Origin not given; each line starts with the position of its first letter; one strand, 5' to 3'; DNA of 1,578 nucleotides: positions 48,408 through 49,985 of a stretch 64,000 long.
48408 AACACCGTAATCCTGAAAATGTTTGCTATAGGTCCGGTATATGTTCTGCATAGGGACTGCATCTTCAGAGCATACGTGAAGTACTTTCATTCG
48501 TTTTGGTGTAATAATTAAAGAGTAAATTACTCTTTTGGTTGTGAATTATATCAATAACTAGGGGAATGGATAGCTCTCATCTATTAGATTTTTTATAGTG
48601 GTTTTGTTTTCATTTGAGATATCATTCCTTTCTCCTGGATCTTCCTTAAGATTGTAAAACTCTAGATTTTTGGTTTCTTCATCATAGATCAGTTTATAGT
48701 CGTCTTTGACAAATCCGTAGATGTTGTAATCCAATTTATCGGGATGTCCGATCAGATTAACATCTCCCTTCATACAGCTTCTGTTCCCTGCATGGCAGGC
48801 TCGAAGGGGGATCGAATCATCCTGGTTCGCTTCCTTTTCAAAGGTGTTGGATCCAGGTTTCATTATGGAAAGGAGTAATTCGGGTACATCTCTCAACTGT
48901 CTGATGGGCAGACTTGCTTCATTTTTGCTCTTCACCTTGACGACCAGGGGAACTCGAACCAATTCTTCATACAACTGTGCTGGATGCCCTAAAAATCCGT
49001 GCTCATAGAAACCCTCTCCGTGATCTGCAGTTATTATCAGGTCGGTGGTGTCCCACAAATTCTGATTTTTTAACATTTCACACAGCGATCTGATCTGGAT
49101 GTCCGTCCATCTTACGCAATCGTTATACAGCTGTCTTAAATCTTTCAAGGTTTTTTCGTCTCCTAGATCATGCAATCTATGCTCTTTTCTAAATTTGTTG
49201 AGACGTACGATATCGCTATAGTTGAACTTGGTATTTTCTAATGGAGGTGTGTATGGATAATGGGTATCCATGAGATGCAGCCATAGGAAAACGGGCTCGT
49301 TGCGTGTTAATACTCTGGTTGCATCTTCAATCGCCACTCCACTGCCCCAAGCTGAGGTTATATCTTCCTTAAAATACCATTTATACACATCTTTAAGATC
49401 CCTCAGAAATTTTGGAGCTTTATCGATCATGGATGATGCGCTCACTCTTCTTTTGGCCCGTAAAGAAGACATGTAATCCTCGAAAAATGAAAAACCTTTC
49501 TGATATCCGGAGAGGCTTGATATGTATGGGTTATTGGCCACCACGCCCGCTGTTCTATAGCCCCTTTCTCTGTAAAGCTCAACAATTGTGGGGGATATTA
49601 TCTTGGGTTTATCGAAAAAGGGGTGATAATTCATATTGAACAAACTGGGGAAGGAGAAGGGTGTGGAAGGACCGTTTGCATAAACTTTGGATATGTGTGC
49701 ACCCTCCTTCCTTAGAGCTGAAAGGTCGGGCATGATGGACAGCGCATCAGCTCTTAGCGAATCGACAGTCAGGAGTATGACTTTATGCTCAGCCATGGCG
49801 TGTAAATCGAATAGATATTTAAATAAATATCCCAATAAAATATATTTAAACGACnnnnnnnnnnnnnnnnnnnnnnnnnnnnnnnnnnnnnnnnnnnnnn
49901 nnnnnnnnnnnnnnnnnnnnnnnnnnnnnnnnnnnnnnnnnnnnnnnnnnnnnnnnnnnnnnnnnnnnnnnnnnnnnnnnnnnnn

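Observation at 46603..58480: Surface-glycan island predicting sulfated, modified N-glycans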

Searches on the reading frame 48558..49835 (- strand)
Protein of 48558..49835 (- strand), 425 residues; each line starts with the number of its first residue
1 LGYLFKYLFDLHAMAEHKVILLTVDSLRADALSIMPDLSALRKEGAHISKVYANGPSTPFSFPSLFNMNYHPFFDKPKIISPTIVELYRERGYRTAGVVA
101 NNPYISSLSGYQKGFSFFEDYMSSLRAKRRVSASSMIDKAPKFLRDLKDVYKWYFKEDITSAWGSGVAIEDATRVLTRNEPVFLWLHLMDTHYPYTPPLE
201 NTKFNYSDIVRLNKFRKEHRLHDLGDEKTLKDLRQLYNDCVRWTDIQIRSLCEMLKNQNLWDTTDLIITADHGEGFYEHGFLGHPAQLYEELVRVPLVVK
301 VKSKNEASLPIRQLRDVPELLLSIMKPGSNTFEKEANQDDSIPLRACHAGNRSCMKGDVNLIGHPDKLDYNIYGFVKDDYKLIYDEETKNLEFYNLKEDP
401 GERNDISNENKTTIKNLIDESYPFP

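Call 5: search_protein_families(library=pfam, proteins=[window:48558-49835:-], max_evalue=0.01)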
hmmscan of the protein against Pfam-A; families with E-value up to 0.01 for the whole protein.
window:48558-49835:- (425 aa): 3 families
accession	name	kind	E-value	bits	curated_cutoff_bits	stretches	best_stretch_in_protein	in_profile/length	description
PF00884.28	Sulfatase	-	5.4e-26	92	25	1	19-307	3-279/301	Sulfatase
PF01663.27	Phosphodiest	-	5.6e-09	36.5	23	1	237-273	184-220/342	Type I phosphodiesterase / nucleotide pyrophosphatase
PF16347.10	SGSH_C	-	6.3e-05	23.6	29.3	1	372-412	96-137/154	N-sulphoglucosamine sulphohydrolase, C-terminal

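Call 6: search_protein_families(library=ncbifam, proteins=[window:48558-49835:-], max_evalue=0.01)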
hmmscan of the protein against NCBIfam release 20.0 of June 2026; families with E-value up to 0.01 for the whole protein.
window:48558-49835:- (425 aa): 9 families
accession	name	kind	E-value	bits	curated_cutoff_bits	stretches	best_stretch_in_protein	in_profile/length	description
NF010322.0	PRK13759.1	equivalog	7.3e-18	64.3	481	1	101-412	122-442/486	arylsulfatase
NF045661.1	HdlasePehA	equivalog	3.7e-10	39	900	1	207-307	254-353/506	phosphoric/sulfuric ester hydrolase PehA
TIGR03417.1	chol_sulfatase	equivalog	3e-09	36.3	433.45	1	227-412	245-425/500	choline-sulfatase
NF052527.1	Mn_arylsulf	exception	2.2e-08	33.4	850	1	111-412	132-437/479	manganese-dependent arylsulfatase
NF038282.1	LapC_YejM_PbgA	exception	4e-06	25.4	825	1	234-325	411-497/584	LPS biosynthesis-modulating metalloenzyme YejM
NF038075.1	fam_STM4013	hypoth_equivalog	5.9e-05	22.7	250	1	173-287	163-247/261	STM4013/SEN3800 family hydrolase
NF033409.0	poly_MCR3_broad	equivalog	0.00034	19.3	1075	1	228-300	403-478/535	MCR-3-related phosphoethanolamine--lipid A transferase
NF053859.1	polymyxin_MCR13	exception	0.0048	15.8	1250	1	228-285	407-464/541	MCR-13 family phosphoethanolamine--lipid A transferase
NF033836.1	polymyxin_MCR9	exception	0.0097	14.6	1240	0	228-285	407-464/539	MCR-9 family phosphoethanolamine--lipid A transferase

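Call 27: search_solved_structures(query=window:48558-49835:-, max_evalue=0.001, show_alignments=2)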
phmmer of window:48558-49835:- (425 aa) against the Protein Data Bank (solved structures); distinct sequences matched with E-value up to 0.001: 15.
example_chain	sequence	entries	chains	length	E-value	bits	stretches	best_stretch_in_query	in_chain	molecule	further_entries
9ihk_D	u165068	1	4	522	7e-07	31.5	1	234-304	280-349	Sulfatase_S1_30A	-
4uph_A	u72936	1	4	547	3.5e-06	29.2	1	229-300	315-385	SULFATASE (SULFURIC ESTER HYDROLASE) PROTEIN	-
7lha_A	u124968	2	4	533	4.3e-06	28.9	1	236-305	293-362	Exo-L-galactose-6-sulfatase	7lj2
2qzu_A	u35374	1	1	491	1.3e-05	27.4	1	205-302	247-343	Putative sulfatase yidJ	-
6pt6_B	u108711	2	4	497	2.7e-05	26.3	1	230-409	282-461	exo-2S-iota carrageenan S1 sulfatase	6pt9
6ptk_A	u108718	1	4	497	2.7e-05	26.3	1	230-409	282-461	exo-2S-iota carrageenan S1 sulfatase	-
6pt4_B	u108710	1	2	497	2.9e-05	26.2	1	230-409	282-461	exo-2S-iota carrageenan S1 sulfatase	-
7snj_A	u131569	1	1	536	8.4e-05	24.7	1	235-300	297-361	Arylsulfatase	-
7sno_A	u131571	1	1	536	8.4e-05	24.7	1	235-300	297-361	Arylsulfatase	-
7oz8_AAA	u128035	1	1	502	9.3e-05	24.5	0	155-306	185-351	Choline-sulfatase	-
2vqr_A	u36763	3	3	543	0.00013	24.1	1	218-306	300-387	PUTATIVE SULFATASE | Multifunctional alkaline phosphatase superfamily protein pRL90232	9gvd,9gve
2w8s_A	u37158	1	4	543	0.00018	23.6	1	225-307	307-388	PHOSPHONATE MONOESTER HYDROLASE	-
3b5q_A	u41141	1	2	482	0.00026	23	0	243-411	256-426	Putative sulfatase yidJ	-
5g2t_A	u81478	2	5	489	0.00027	23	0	243-411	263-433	2-O GLYCOSAMINOGLYCAN SULFATASE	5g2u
7p24_AAA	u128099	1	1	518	0.00052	22.1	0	222-406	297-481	Mucin-desulfating sulfatase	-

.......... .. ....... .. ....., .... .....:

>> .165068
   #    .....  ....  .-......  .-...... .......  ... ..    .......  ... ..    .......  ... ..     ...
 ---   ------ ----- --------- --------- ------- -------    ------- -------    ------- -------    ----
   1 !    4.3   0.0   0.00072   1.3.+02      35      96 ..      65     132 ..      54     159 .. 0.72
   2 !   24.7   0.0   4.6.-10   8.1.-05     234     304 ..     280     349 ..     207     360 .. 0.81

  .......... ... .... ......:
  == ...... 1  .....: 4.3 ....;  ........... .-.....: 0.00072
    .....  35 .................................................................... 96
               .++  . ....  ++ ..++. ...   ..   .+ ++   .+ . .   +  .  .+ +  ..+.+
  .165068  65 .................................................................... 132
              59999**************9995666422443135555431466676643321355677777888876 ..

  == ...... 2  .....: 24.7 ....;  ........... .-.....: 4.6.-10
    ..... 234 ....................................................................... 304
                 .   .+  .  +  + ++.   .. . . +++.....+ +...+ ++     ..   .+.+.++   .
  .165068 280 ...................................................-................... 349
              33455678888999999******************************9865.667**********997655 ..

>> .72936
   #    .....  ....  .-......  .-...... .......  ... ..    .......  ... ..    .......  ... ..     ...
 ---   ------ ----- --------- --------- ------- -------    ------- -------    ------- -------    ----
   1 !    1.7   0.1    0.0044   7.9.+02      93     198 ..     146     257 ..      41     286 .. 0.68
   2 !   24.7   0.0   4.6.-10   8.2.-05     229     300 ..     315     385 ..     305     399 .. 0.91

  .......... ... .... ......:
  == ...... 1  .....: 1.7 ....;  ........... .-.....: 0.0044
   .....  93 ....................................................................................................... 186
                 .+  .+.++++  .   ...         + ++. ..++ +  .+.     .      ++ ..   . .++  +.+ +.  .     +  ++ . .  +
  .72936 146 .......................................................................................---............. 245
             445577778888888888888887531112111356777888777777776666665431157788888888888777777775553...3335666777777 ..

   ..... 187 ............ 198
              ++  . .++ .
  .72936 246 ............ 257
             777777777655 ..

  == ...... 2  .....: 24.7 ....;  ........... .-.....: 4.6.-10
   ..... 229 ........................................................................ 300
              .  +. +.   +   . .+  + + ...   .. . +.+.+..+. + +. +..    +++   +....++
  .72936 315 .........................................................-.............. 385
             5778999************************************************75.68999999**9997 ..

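Call 61: find_homologous_proteins(query=window:48558-49796:-, max_evalue=0.001)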
Query window:48558-49796:- (412 aa): 2345 proteins with E <= 0.001 among 6179 candidates; the best 120 are listed.
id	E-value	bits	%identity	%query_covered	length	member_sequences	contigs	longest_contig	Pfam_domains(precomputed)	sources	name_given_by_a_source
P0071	7.0e-283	956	100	100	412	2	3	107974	PF01663.28,PF00884.29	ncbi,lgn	-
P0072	4.8e-161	554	61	100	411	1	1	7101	PF01663.28,PF00884.29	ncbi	-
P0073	4.3e-159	548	59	100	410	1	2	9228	PF01663.28,PF16347.11,PF00884.29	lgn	-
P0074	3.0e-155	535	57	100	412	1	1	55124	PF01663.28,PF00884.29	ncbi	ncbi:MAG: sulfatase-like hydrolase/transferase [Thermoplasmata archaeon]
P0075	2.9e-131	456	52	96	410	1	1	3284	PF01663.28,PF16347.11,PF00884.29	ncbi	-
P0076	3.4e-124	433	48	98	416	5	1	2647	PF01663.28,PF16347.11,PF00884.29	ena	-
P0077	4.7e-124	432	48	98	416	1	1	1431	PF01663.28,PF16347.11,PF00884.29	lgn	-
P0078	2.0e-123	430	47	98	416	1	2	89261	PF01663.28,PF00884.29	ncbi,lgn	ncbi:MAG: sulfatase-like hydrolase/transferase [Candidatus Saliniplasma sp.]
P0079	2.1e-123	430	47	99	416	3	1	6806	PF01663.28,PF16347.11,PF00884.29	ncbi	ncbi:MAG: sulfatase [Candidatus Saliniplasma sp.]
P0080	3.2e-122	426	48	95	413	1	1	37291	PF01663.28,PF16347.11,PF00884.29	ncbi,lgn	-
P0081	6.5e-122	425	47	98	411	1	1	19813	PF01663.28,PF16347.11,PF00884.29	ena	-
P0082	1.1e-118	415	49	96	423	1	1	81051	PF01663.28,PF16347.11,PF00884.29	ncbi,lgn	-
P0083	2.1e-115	404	45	94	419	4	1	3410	PF01663.28,PF16347.11,PF00884.29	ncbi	-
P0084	2.1e-47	180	32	95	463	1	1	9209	PF02995.23,PF01676.24,PF01663.28,PF16347.11,PF00884.29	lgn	-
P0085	8.1e-46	175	33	95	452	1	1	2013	PF01676.24,PF01663.28,PF16347.11,PF00884.29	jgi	jgi:arylsulfatase A-like enzyme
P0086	2.3e-44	170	32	97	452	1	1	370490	PF01676.24,PF01663.28,PF16347.11,PF00884.29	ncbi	-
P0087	1.5e-42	164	31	97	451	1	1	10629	PF01663.28,PF16347.11,PF00884.29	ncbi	-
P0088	2.3e-42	163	31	97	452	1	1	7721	PF01676.24,PF01663.28,PF16347.11,PF00884.29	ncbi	ncbi:MAG: sulfatase [Candidatus Hermodarchaeota archaeon]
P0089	2.3e-42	163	29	95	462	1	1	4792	PF02995.23,PF01676.24,PF01663.28,PF16347.11,PF00884.29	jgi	jgi:arylsulfatase A-like enzyme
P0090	4.3e-41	159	29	97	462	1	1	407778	PF01663.28,PF16347.11,PF00884.29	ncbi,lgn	-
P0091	7.5e-41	158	31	97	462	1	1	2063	PF16347.11,PF00884.29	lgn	-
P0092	1.2e-40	158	30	97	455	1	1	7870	PF01676.24,PF01663.28,PF16347.11,PF00884.29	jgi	jgi:arylsulfatase A-like enzyme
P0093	1.8e-40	157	32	93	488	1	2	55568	PF01663.28,PF16347.11,PF00884.29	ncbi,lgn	ncbi:MAG: sulfatase [bacterium]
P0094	5.0e-40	156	30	94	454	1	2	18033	PF01663.28,PF16347.11,PF00884.29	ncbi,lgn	ncbi:MAG: sulfatase [Promethearchaeota archaeon]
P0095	1.4e-39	154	32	95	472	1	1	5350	PF01663.28,PF16347.11,PF00884.29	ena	-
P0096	2.4e-39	153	30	96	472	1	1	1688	PF16347.11,PF00884.29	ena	-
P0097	3.3e-39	153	31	97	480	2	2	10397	PF01663.28,PF16347.11,PF00884.29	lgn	-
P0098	1.1e-38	151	31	98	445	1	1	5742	PF01663.28,PF16347.11,PF00884.29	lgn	-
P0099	1.1e-38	151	35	76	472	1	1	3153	PF01663.28,PF16347.11,PF00884.29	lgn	-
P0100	2.7e-38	150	29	98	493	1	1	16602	PF16347.11,PF00884.29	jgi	jgi:arylsulfatase A-like enzyme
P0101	3.1e-38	150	28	95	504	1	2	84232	PF16347.11,PF00884.29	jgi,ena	-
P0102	6.1e-38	149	30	97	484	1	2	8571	PF01663.28,PF16347.11,PF00884.29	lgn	-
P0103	8.1e-38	148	34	68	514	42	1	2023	PF01663.28,PF16347.11,PF00884.29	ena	-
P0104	9.4e-38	148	28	99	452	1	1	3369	PF01663.28,PF16347.11,PF00884.29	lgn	-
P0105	9.6e-38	148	29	98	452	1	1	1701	PF01663.28,PF16347.11,PF00884.29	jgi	jgi:arylsulfatase A-like enzyme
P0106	1.1e-37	148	29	98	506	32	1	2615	PF01663.28,PF16347.11,PF00884.29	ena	-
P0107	1.3e-37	148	31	96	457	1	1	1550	PF01663.28,PF16347.11,PF00884.29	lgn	-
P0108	1.4e-37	148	27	97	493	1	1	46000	PF01663.28,PF16347.11,PF00884.29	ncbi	ncbi:MAG: sulfatase [bacterium]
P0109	3.0e-37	146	33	77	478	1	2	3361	PF01663.28,PF00884.29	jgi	jgi:arylsulfatase A-like enzyme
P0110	3.9e-37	146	28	98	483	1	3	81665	PF01663.28,PF16347.11,PF00884.29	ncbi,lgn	-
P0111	5.1e-37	146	29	97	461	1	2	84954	PF01676.24,PF01663.28,PF16347.11,PF00884.29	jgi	-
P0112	5.3e-37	146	28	95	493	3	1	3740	PF01663.28,PF16347.11,PF00884.29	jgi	jgi:arylsulfatase A-like enzyme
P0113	9.1e-37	145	36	69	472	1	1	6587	PF01663.28,PF16347.11,PF00884.29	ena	-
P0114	9.2e-37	145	28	97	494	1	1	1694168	PF01663.28,PF16347.11,PF00884.29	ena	-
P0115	1.0e-36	145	28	98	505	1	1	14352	PF16347.11,PF00884.29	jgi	jgi:arylsulfatase A-like enzyme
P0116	1.2e-36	144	30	95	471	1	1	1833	PF01663.28,PF16347.11,PF00884.29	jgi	-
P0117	1.3e-36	144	29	97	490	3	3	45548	PF01663.28,PF16347.11,PF00884.29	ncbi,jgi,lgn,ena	-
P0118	1.6e-36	144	30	95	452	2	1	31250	PF01663.28,PF16347.11,PF00884.29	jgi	-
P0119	2.1e-36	144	28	97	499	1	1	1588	PF01663.28,PF16347.11,PF00884.29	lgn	-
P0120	2.4e-36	144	28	98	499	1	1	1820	PF16347.11,PF00884.29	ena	-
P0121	4.9e-36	143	29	97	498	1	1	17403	PF16347.11,PF00884.29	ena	-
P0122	5.1e-36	142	30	100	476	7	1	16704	PF01663.28,PF00884.29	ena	-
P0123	6.7e-36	142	28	97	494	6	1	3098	PF01663.28,PF16347.11,PF00884.29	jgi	jgi:arylsulfatase A-like enzyme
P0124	6.9e-36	142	29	97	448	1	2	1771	PF02995.23,PF01663.28,PF16347.11,PF00884.29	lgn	-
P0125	9.1e-36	142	30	99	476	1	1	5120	PF01663.28,PF00884.29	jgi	jgi:arylsulfatase A-like enzyme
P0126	1.1e-35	141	30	99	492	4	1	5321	PF01663.28,PF16347.11,PF00884.29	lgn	-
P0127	1.4e-35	141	29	98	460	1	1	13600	PF16347.11,PF00884.29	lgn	-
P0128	1.8e-35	141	30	94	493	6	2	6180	PF01663.28,PF16347.11,PF00884.29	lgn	-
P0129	1.8e-35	141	33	75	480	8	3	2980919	PF01663.28,PF00884.29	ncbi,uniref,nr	ncbi:sulfatase-like hydrolase/transferase [Halobaculum roseum]|uniref:Sulfatase-like hydrolase/trans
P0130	2.4e-35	140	29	97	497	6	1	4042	PF01663.28,PF16347.11,PF00884.29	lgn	-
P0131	2.8e-35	140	33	68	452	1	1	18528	PF01663.28,PF00884.29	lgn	-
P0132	3.0e-35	140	31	94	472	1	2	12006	PF01663.28,PF00884.29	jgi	jgi:arylsulfatase A-like enzyme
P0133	3.8e-35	140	35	73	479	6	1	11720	PF01663.28,PF00884.29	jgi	-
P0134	3.9e-35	140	28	98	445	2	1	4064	PF01663.28,PF16347.11,PF00884.29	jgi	-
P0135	3.9e-35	140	30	96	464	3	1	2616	PF01663.28,PF16347.11,PF00884.29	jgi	jgi:arylsulfatase A-like enzyme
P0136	4.0e-35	139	34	72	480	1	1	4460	PF01663.28,PF16347.11,PF00884.29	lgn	-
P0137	4.2e-35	139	28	97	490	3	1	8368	PF16347.11,PF00884.29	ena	-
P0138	4.7e-35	139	28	96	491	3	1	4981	PF16347.11,PF00884.29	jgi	jgi:arylsulfatase A-like enzyme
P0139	4.9e-35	139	30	97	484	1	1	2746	PF01663.28,PF16347.11,PF00884.29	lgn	-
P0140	6.0e-35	139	31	96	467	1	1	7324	PF01663.28,PF16347.11,PF00884.29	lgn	-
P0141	6.2e-35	139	30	97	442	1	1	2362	PF01663.28,PF16347.11,PF00884.29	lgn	-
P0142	7.1e-35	139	32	97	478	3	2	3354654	PF01663.28,PF00884.29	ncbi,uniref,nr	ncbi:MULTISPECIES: sulfatase [Haloarcula]|uniref:sulfatase n=1 Tax=Haloarcula TaxID=2237 RepID=UPI00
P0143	7.4e-35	139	30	99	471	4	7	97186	PF01663.28,PF16347.11,PF00884.29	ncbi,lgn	-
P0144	8.8e-35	138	28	98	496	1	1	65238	PF16347.11,PF00884.29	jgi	jgi:arylsulfatase A-like enzyme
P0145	1.2e-34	138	30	97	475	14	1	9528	PF01663.28,PF00884.29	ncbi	-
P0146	1.2e-34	138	34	71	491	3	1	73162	PF01663.28,PF00884.29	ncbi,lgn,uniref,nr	ncbi:sulfatase [Natronococcus jeotgali]|uniref:Sulfatase n=1 Tax=Natronococcus jeotgali DSM 18795 Ta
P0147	1.2e-34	138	29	99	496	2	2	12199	PF16347.11,PF00884.29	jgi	-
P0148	1.5e-34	138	30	97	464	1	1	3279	PF16347.11,PF00884.29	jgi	jgi:arylsulfatase A-like enzyme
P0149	1.6e-34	138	29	97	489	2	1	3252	PF16347.11,PF00884.29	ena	-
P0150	1.7e-34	137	28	97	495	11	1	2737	PF01663.28,PF16347.11,PF00884.29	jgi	-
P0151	1.9e-34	137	34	72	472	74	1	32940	PF01663.28,PF00884.29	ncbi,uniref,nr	ncbi:sulfatase-like hydrolase/transferase [Haloarcula sp. CBA1122]|uniref:sulfatase-like hydrolase/t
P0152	2.0e-34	137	30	98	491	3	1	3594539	PF01663.28,PF00884.29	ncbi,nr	ncbi:sulfatase [Haloquadratum walsbyi]|nr:sulfatase [Haloquadratum walsbyi]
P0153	2.2e-34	137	33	74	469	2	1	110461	PF01663.28,PF00884.29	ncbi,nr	ncbi:sulfatase [Halobacteriales archaeon QS_6_71_20]|nr:MAG: sulfatase [Halobacteriales archaeon QS_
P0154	2.3e-34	137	30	95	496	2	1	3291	PF16347.11,PF00884.29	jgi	-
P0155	3.2e-34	137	29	96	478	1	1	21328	PF01663.28,PF16347.11,PF00884.29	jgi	jgi:arylsulfatase A-like enzyme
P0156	3.2e-34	137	28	98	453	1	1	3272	PF16347.11,PF00884.29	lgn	-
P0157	3.3e-34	137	27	97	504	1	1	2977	PF01663.28,PF16347.11,PF00884.29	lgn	-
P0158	3.4e-34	136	30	94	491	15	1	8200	PF01663.28,PF00884.29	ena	-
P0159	3.6e-34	136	27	97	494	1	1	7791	PF01663.28,PF16347.11,PF00884.29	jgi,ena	-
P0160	3.7e-34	136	32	95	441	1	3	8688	PF01663.28,PF16347.11,PF00884.29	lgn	-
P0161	3.7e-34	136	29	95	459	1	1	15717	PF01663.28,PF16347.11,PF00884.29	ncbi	-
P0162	3.9e-34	136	34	73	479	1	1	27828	PF01663.28,PF16347.11,PF00884.29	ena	-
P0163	3.9e-34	136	29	98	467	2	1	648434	PF16347.11,PF00884.29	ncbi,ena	-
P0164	3.9e-34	136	31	95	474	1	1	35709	PF01663.28,PF00884.29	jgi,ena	-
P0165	4.3e-34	136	29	94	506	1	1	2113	PF01663.28,PF16347.11,PF00884.29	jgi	jgi:arylsulfatase A-like enzyme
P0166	4.3e-34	136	33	73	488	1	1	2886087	PF01663.28,PF16347.11,PF00884.29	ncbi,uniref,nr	ncbi:sulfatase-like hydrolase/transferase [Halobaculum sp. CBA1158]|uniref:sulfatase-like hydrolase/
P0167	4.3e-34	136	28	98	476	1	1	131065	PF01663.28,PF00884.29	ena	-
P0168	4.4e-34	136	30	98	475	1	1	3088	PF01663.28,PF00884.29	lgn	-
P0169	4.5e-34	136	28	98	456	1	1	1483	PF01663.28,PF16347.11,PF00884.29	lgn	-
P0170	4.6e-34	136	31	66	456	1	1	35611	PF01663.28,PF16347.11,PF00884.29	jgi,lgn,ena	-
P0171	4.7e-34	136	28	98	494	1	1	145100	PF16347.11,PF00884.29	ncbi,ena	-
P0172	4.9e-34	136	27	99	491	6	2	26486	PF16347.11,PF00884.29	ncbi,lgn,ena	ncbi:MAG: sulfatase [Terriglobales bacterium]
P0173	5.2e-34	136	30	98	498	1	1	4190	PF16347.11,PF00884.29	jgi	-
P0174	5.2e-34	136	30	97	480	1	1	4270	PF01663.28,PF16347.11,PF00884.29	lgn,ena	-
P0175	5.5e-34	136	30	95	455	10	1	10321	PF01663.28,PF00884.29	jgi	jgi:arylsulfatase A-like enzyme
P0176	5.6e-34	136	28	96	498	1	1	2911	PF16347.11,PF00884.29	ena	-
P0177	5.6e-34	136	28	95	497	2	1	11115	PF16347.11,PF00884.29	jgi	jgi:arylsulfatase A-like enzyme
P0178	7.4e-34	135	32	68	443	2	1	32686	PF01663.28,PF16347.11,PF00884.29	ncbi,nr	ncbi:sulfatase-like hydrolase/transferase, partial [candidate division KSB1 bacterium]|nr:sulfatase-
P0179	8.8e-34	135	27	98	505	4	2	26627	PF16347.11,PF00884.29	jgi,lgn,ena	-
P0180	8.9e-34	135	29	100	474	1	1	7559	PF01663.28,PF00884.29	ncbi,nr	ncbi:MAG: sulfatase [Halobacteria archaeon]|nr:sulfatase [Halobacteria archaeon]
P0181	9.7e-34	135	30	95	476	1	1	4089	PF16347.11,PF00884.29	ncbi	ncbi:MAG: sulfatase [Candidatus Njordarchaeales archaeon]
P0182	1.1e-33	135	32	77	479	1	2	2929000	PF01663.28,PF00884.29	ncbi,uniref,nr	ncbi:sulfatase [Halobaculum marinum]|uniref:Sulfatase n=1 Tax=Halobaculum marinum TaxID=3031996 RepI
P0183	1.3e-33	135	33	74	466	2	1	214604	PF01663.28,PF00884.29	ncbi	-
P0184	1.4e-33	134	30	97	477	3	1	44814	PF01663.28,PF16347.11,PF00884.29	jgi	-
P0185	1.7e-33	134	30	97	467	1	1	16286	PF01663.28,PF16347.11,PF00884.29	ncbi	-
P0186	1.7e-33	134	33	74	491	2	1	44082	PF01663.28,PF00884.29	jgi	jgi:arylsulfatase A-like enzyme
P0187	1.7e-33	134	30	95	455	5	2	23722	PF01663.28,PF00884.29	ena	-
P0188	1.8e-33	134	29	98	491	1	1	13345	PF16347.11,PF00884.29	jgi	jgi:arylsulfatase A-like enzyme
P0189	1.8e-33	134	27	99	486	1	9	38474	PF16347.11,PF00884.29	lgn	-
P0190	1.8e-33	134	33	70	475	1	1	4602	PF01663.28,PF00884.29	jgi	jgi:arylsulfatase A-like enzyme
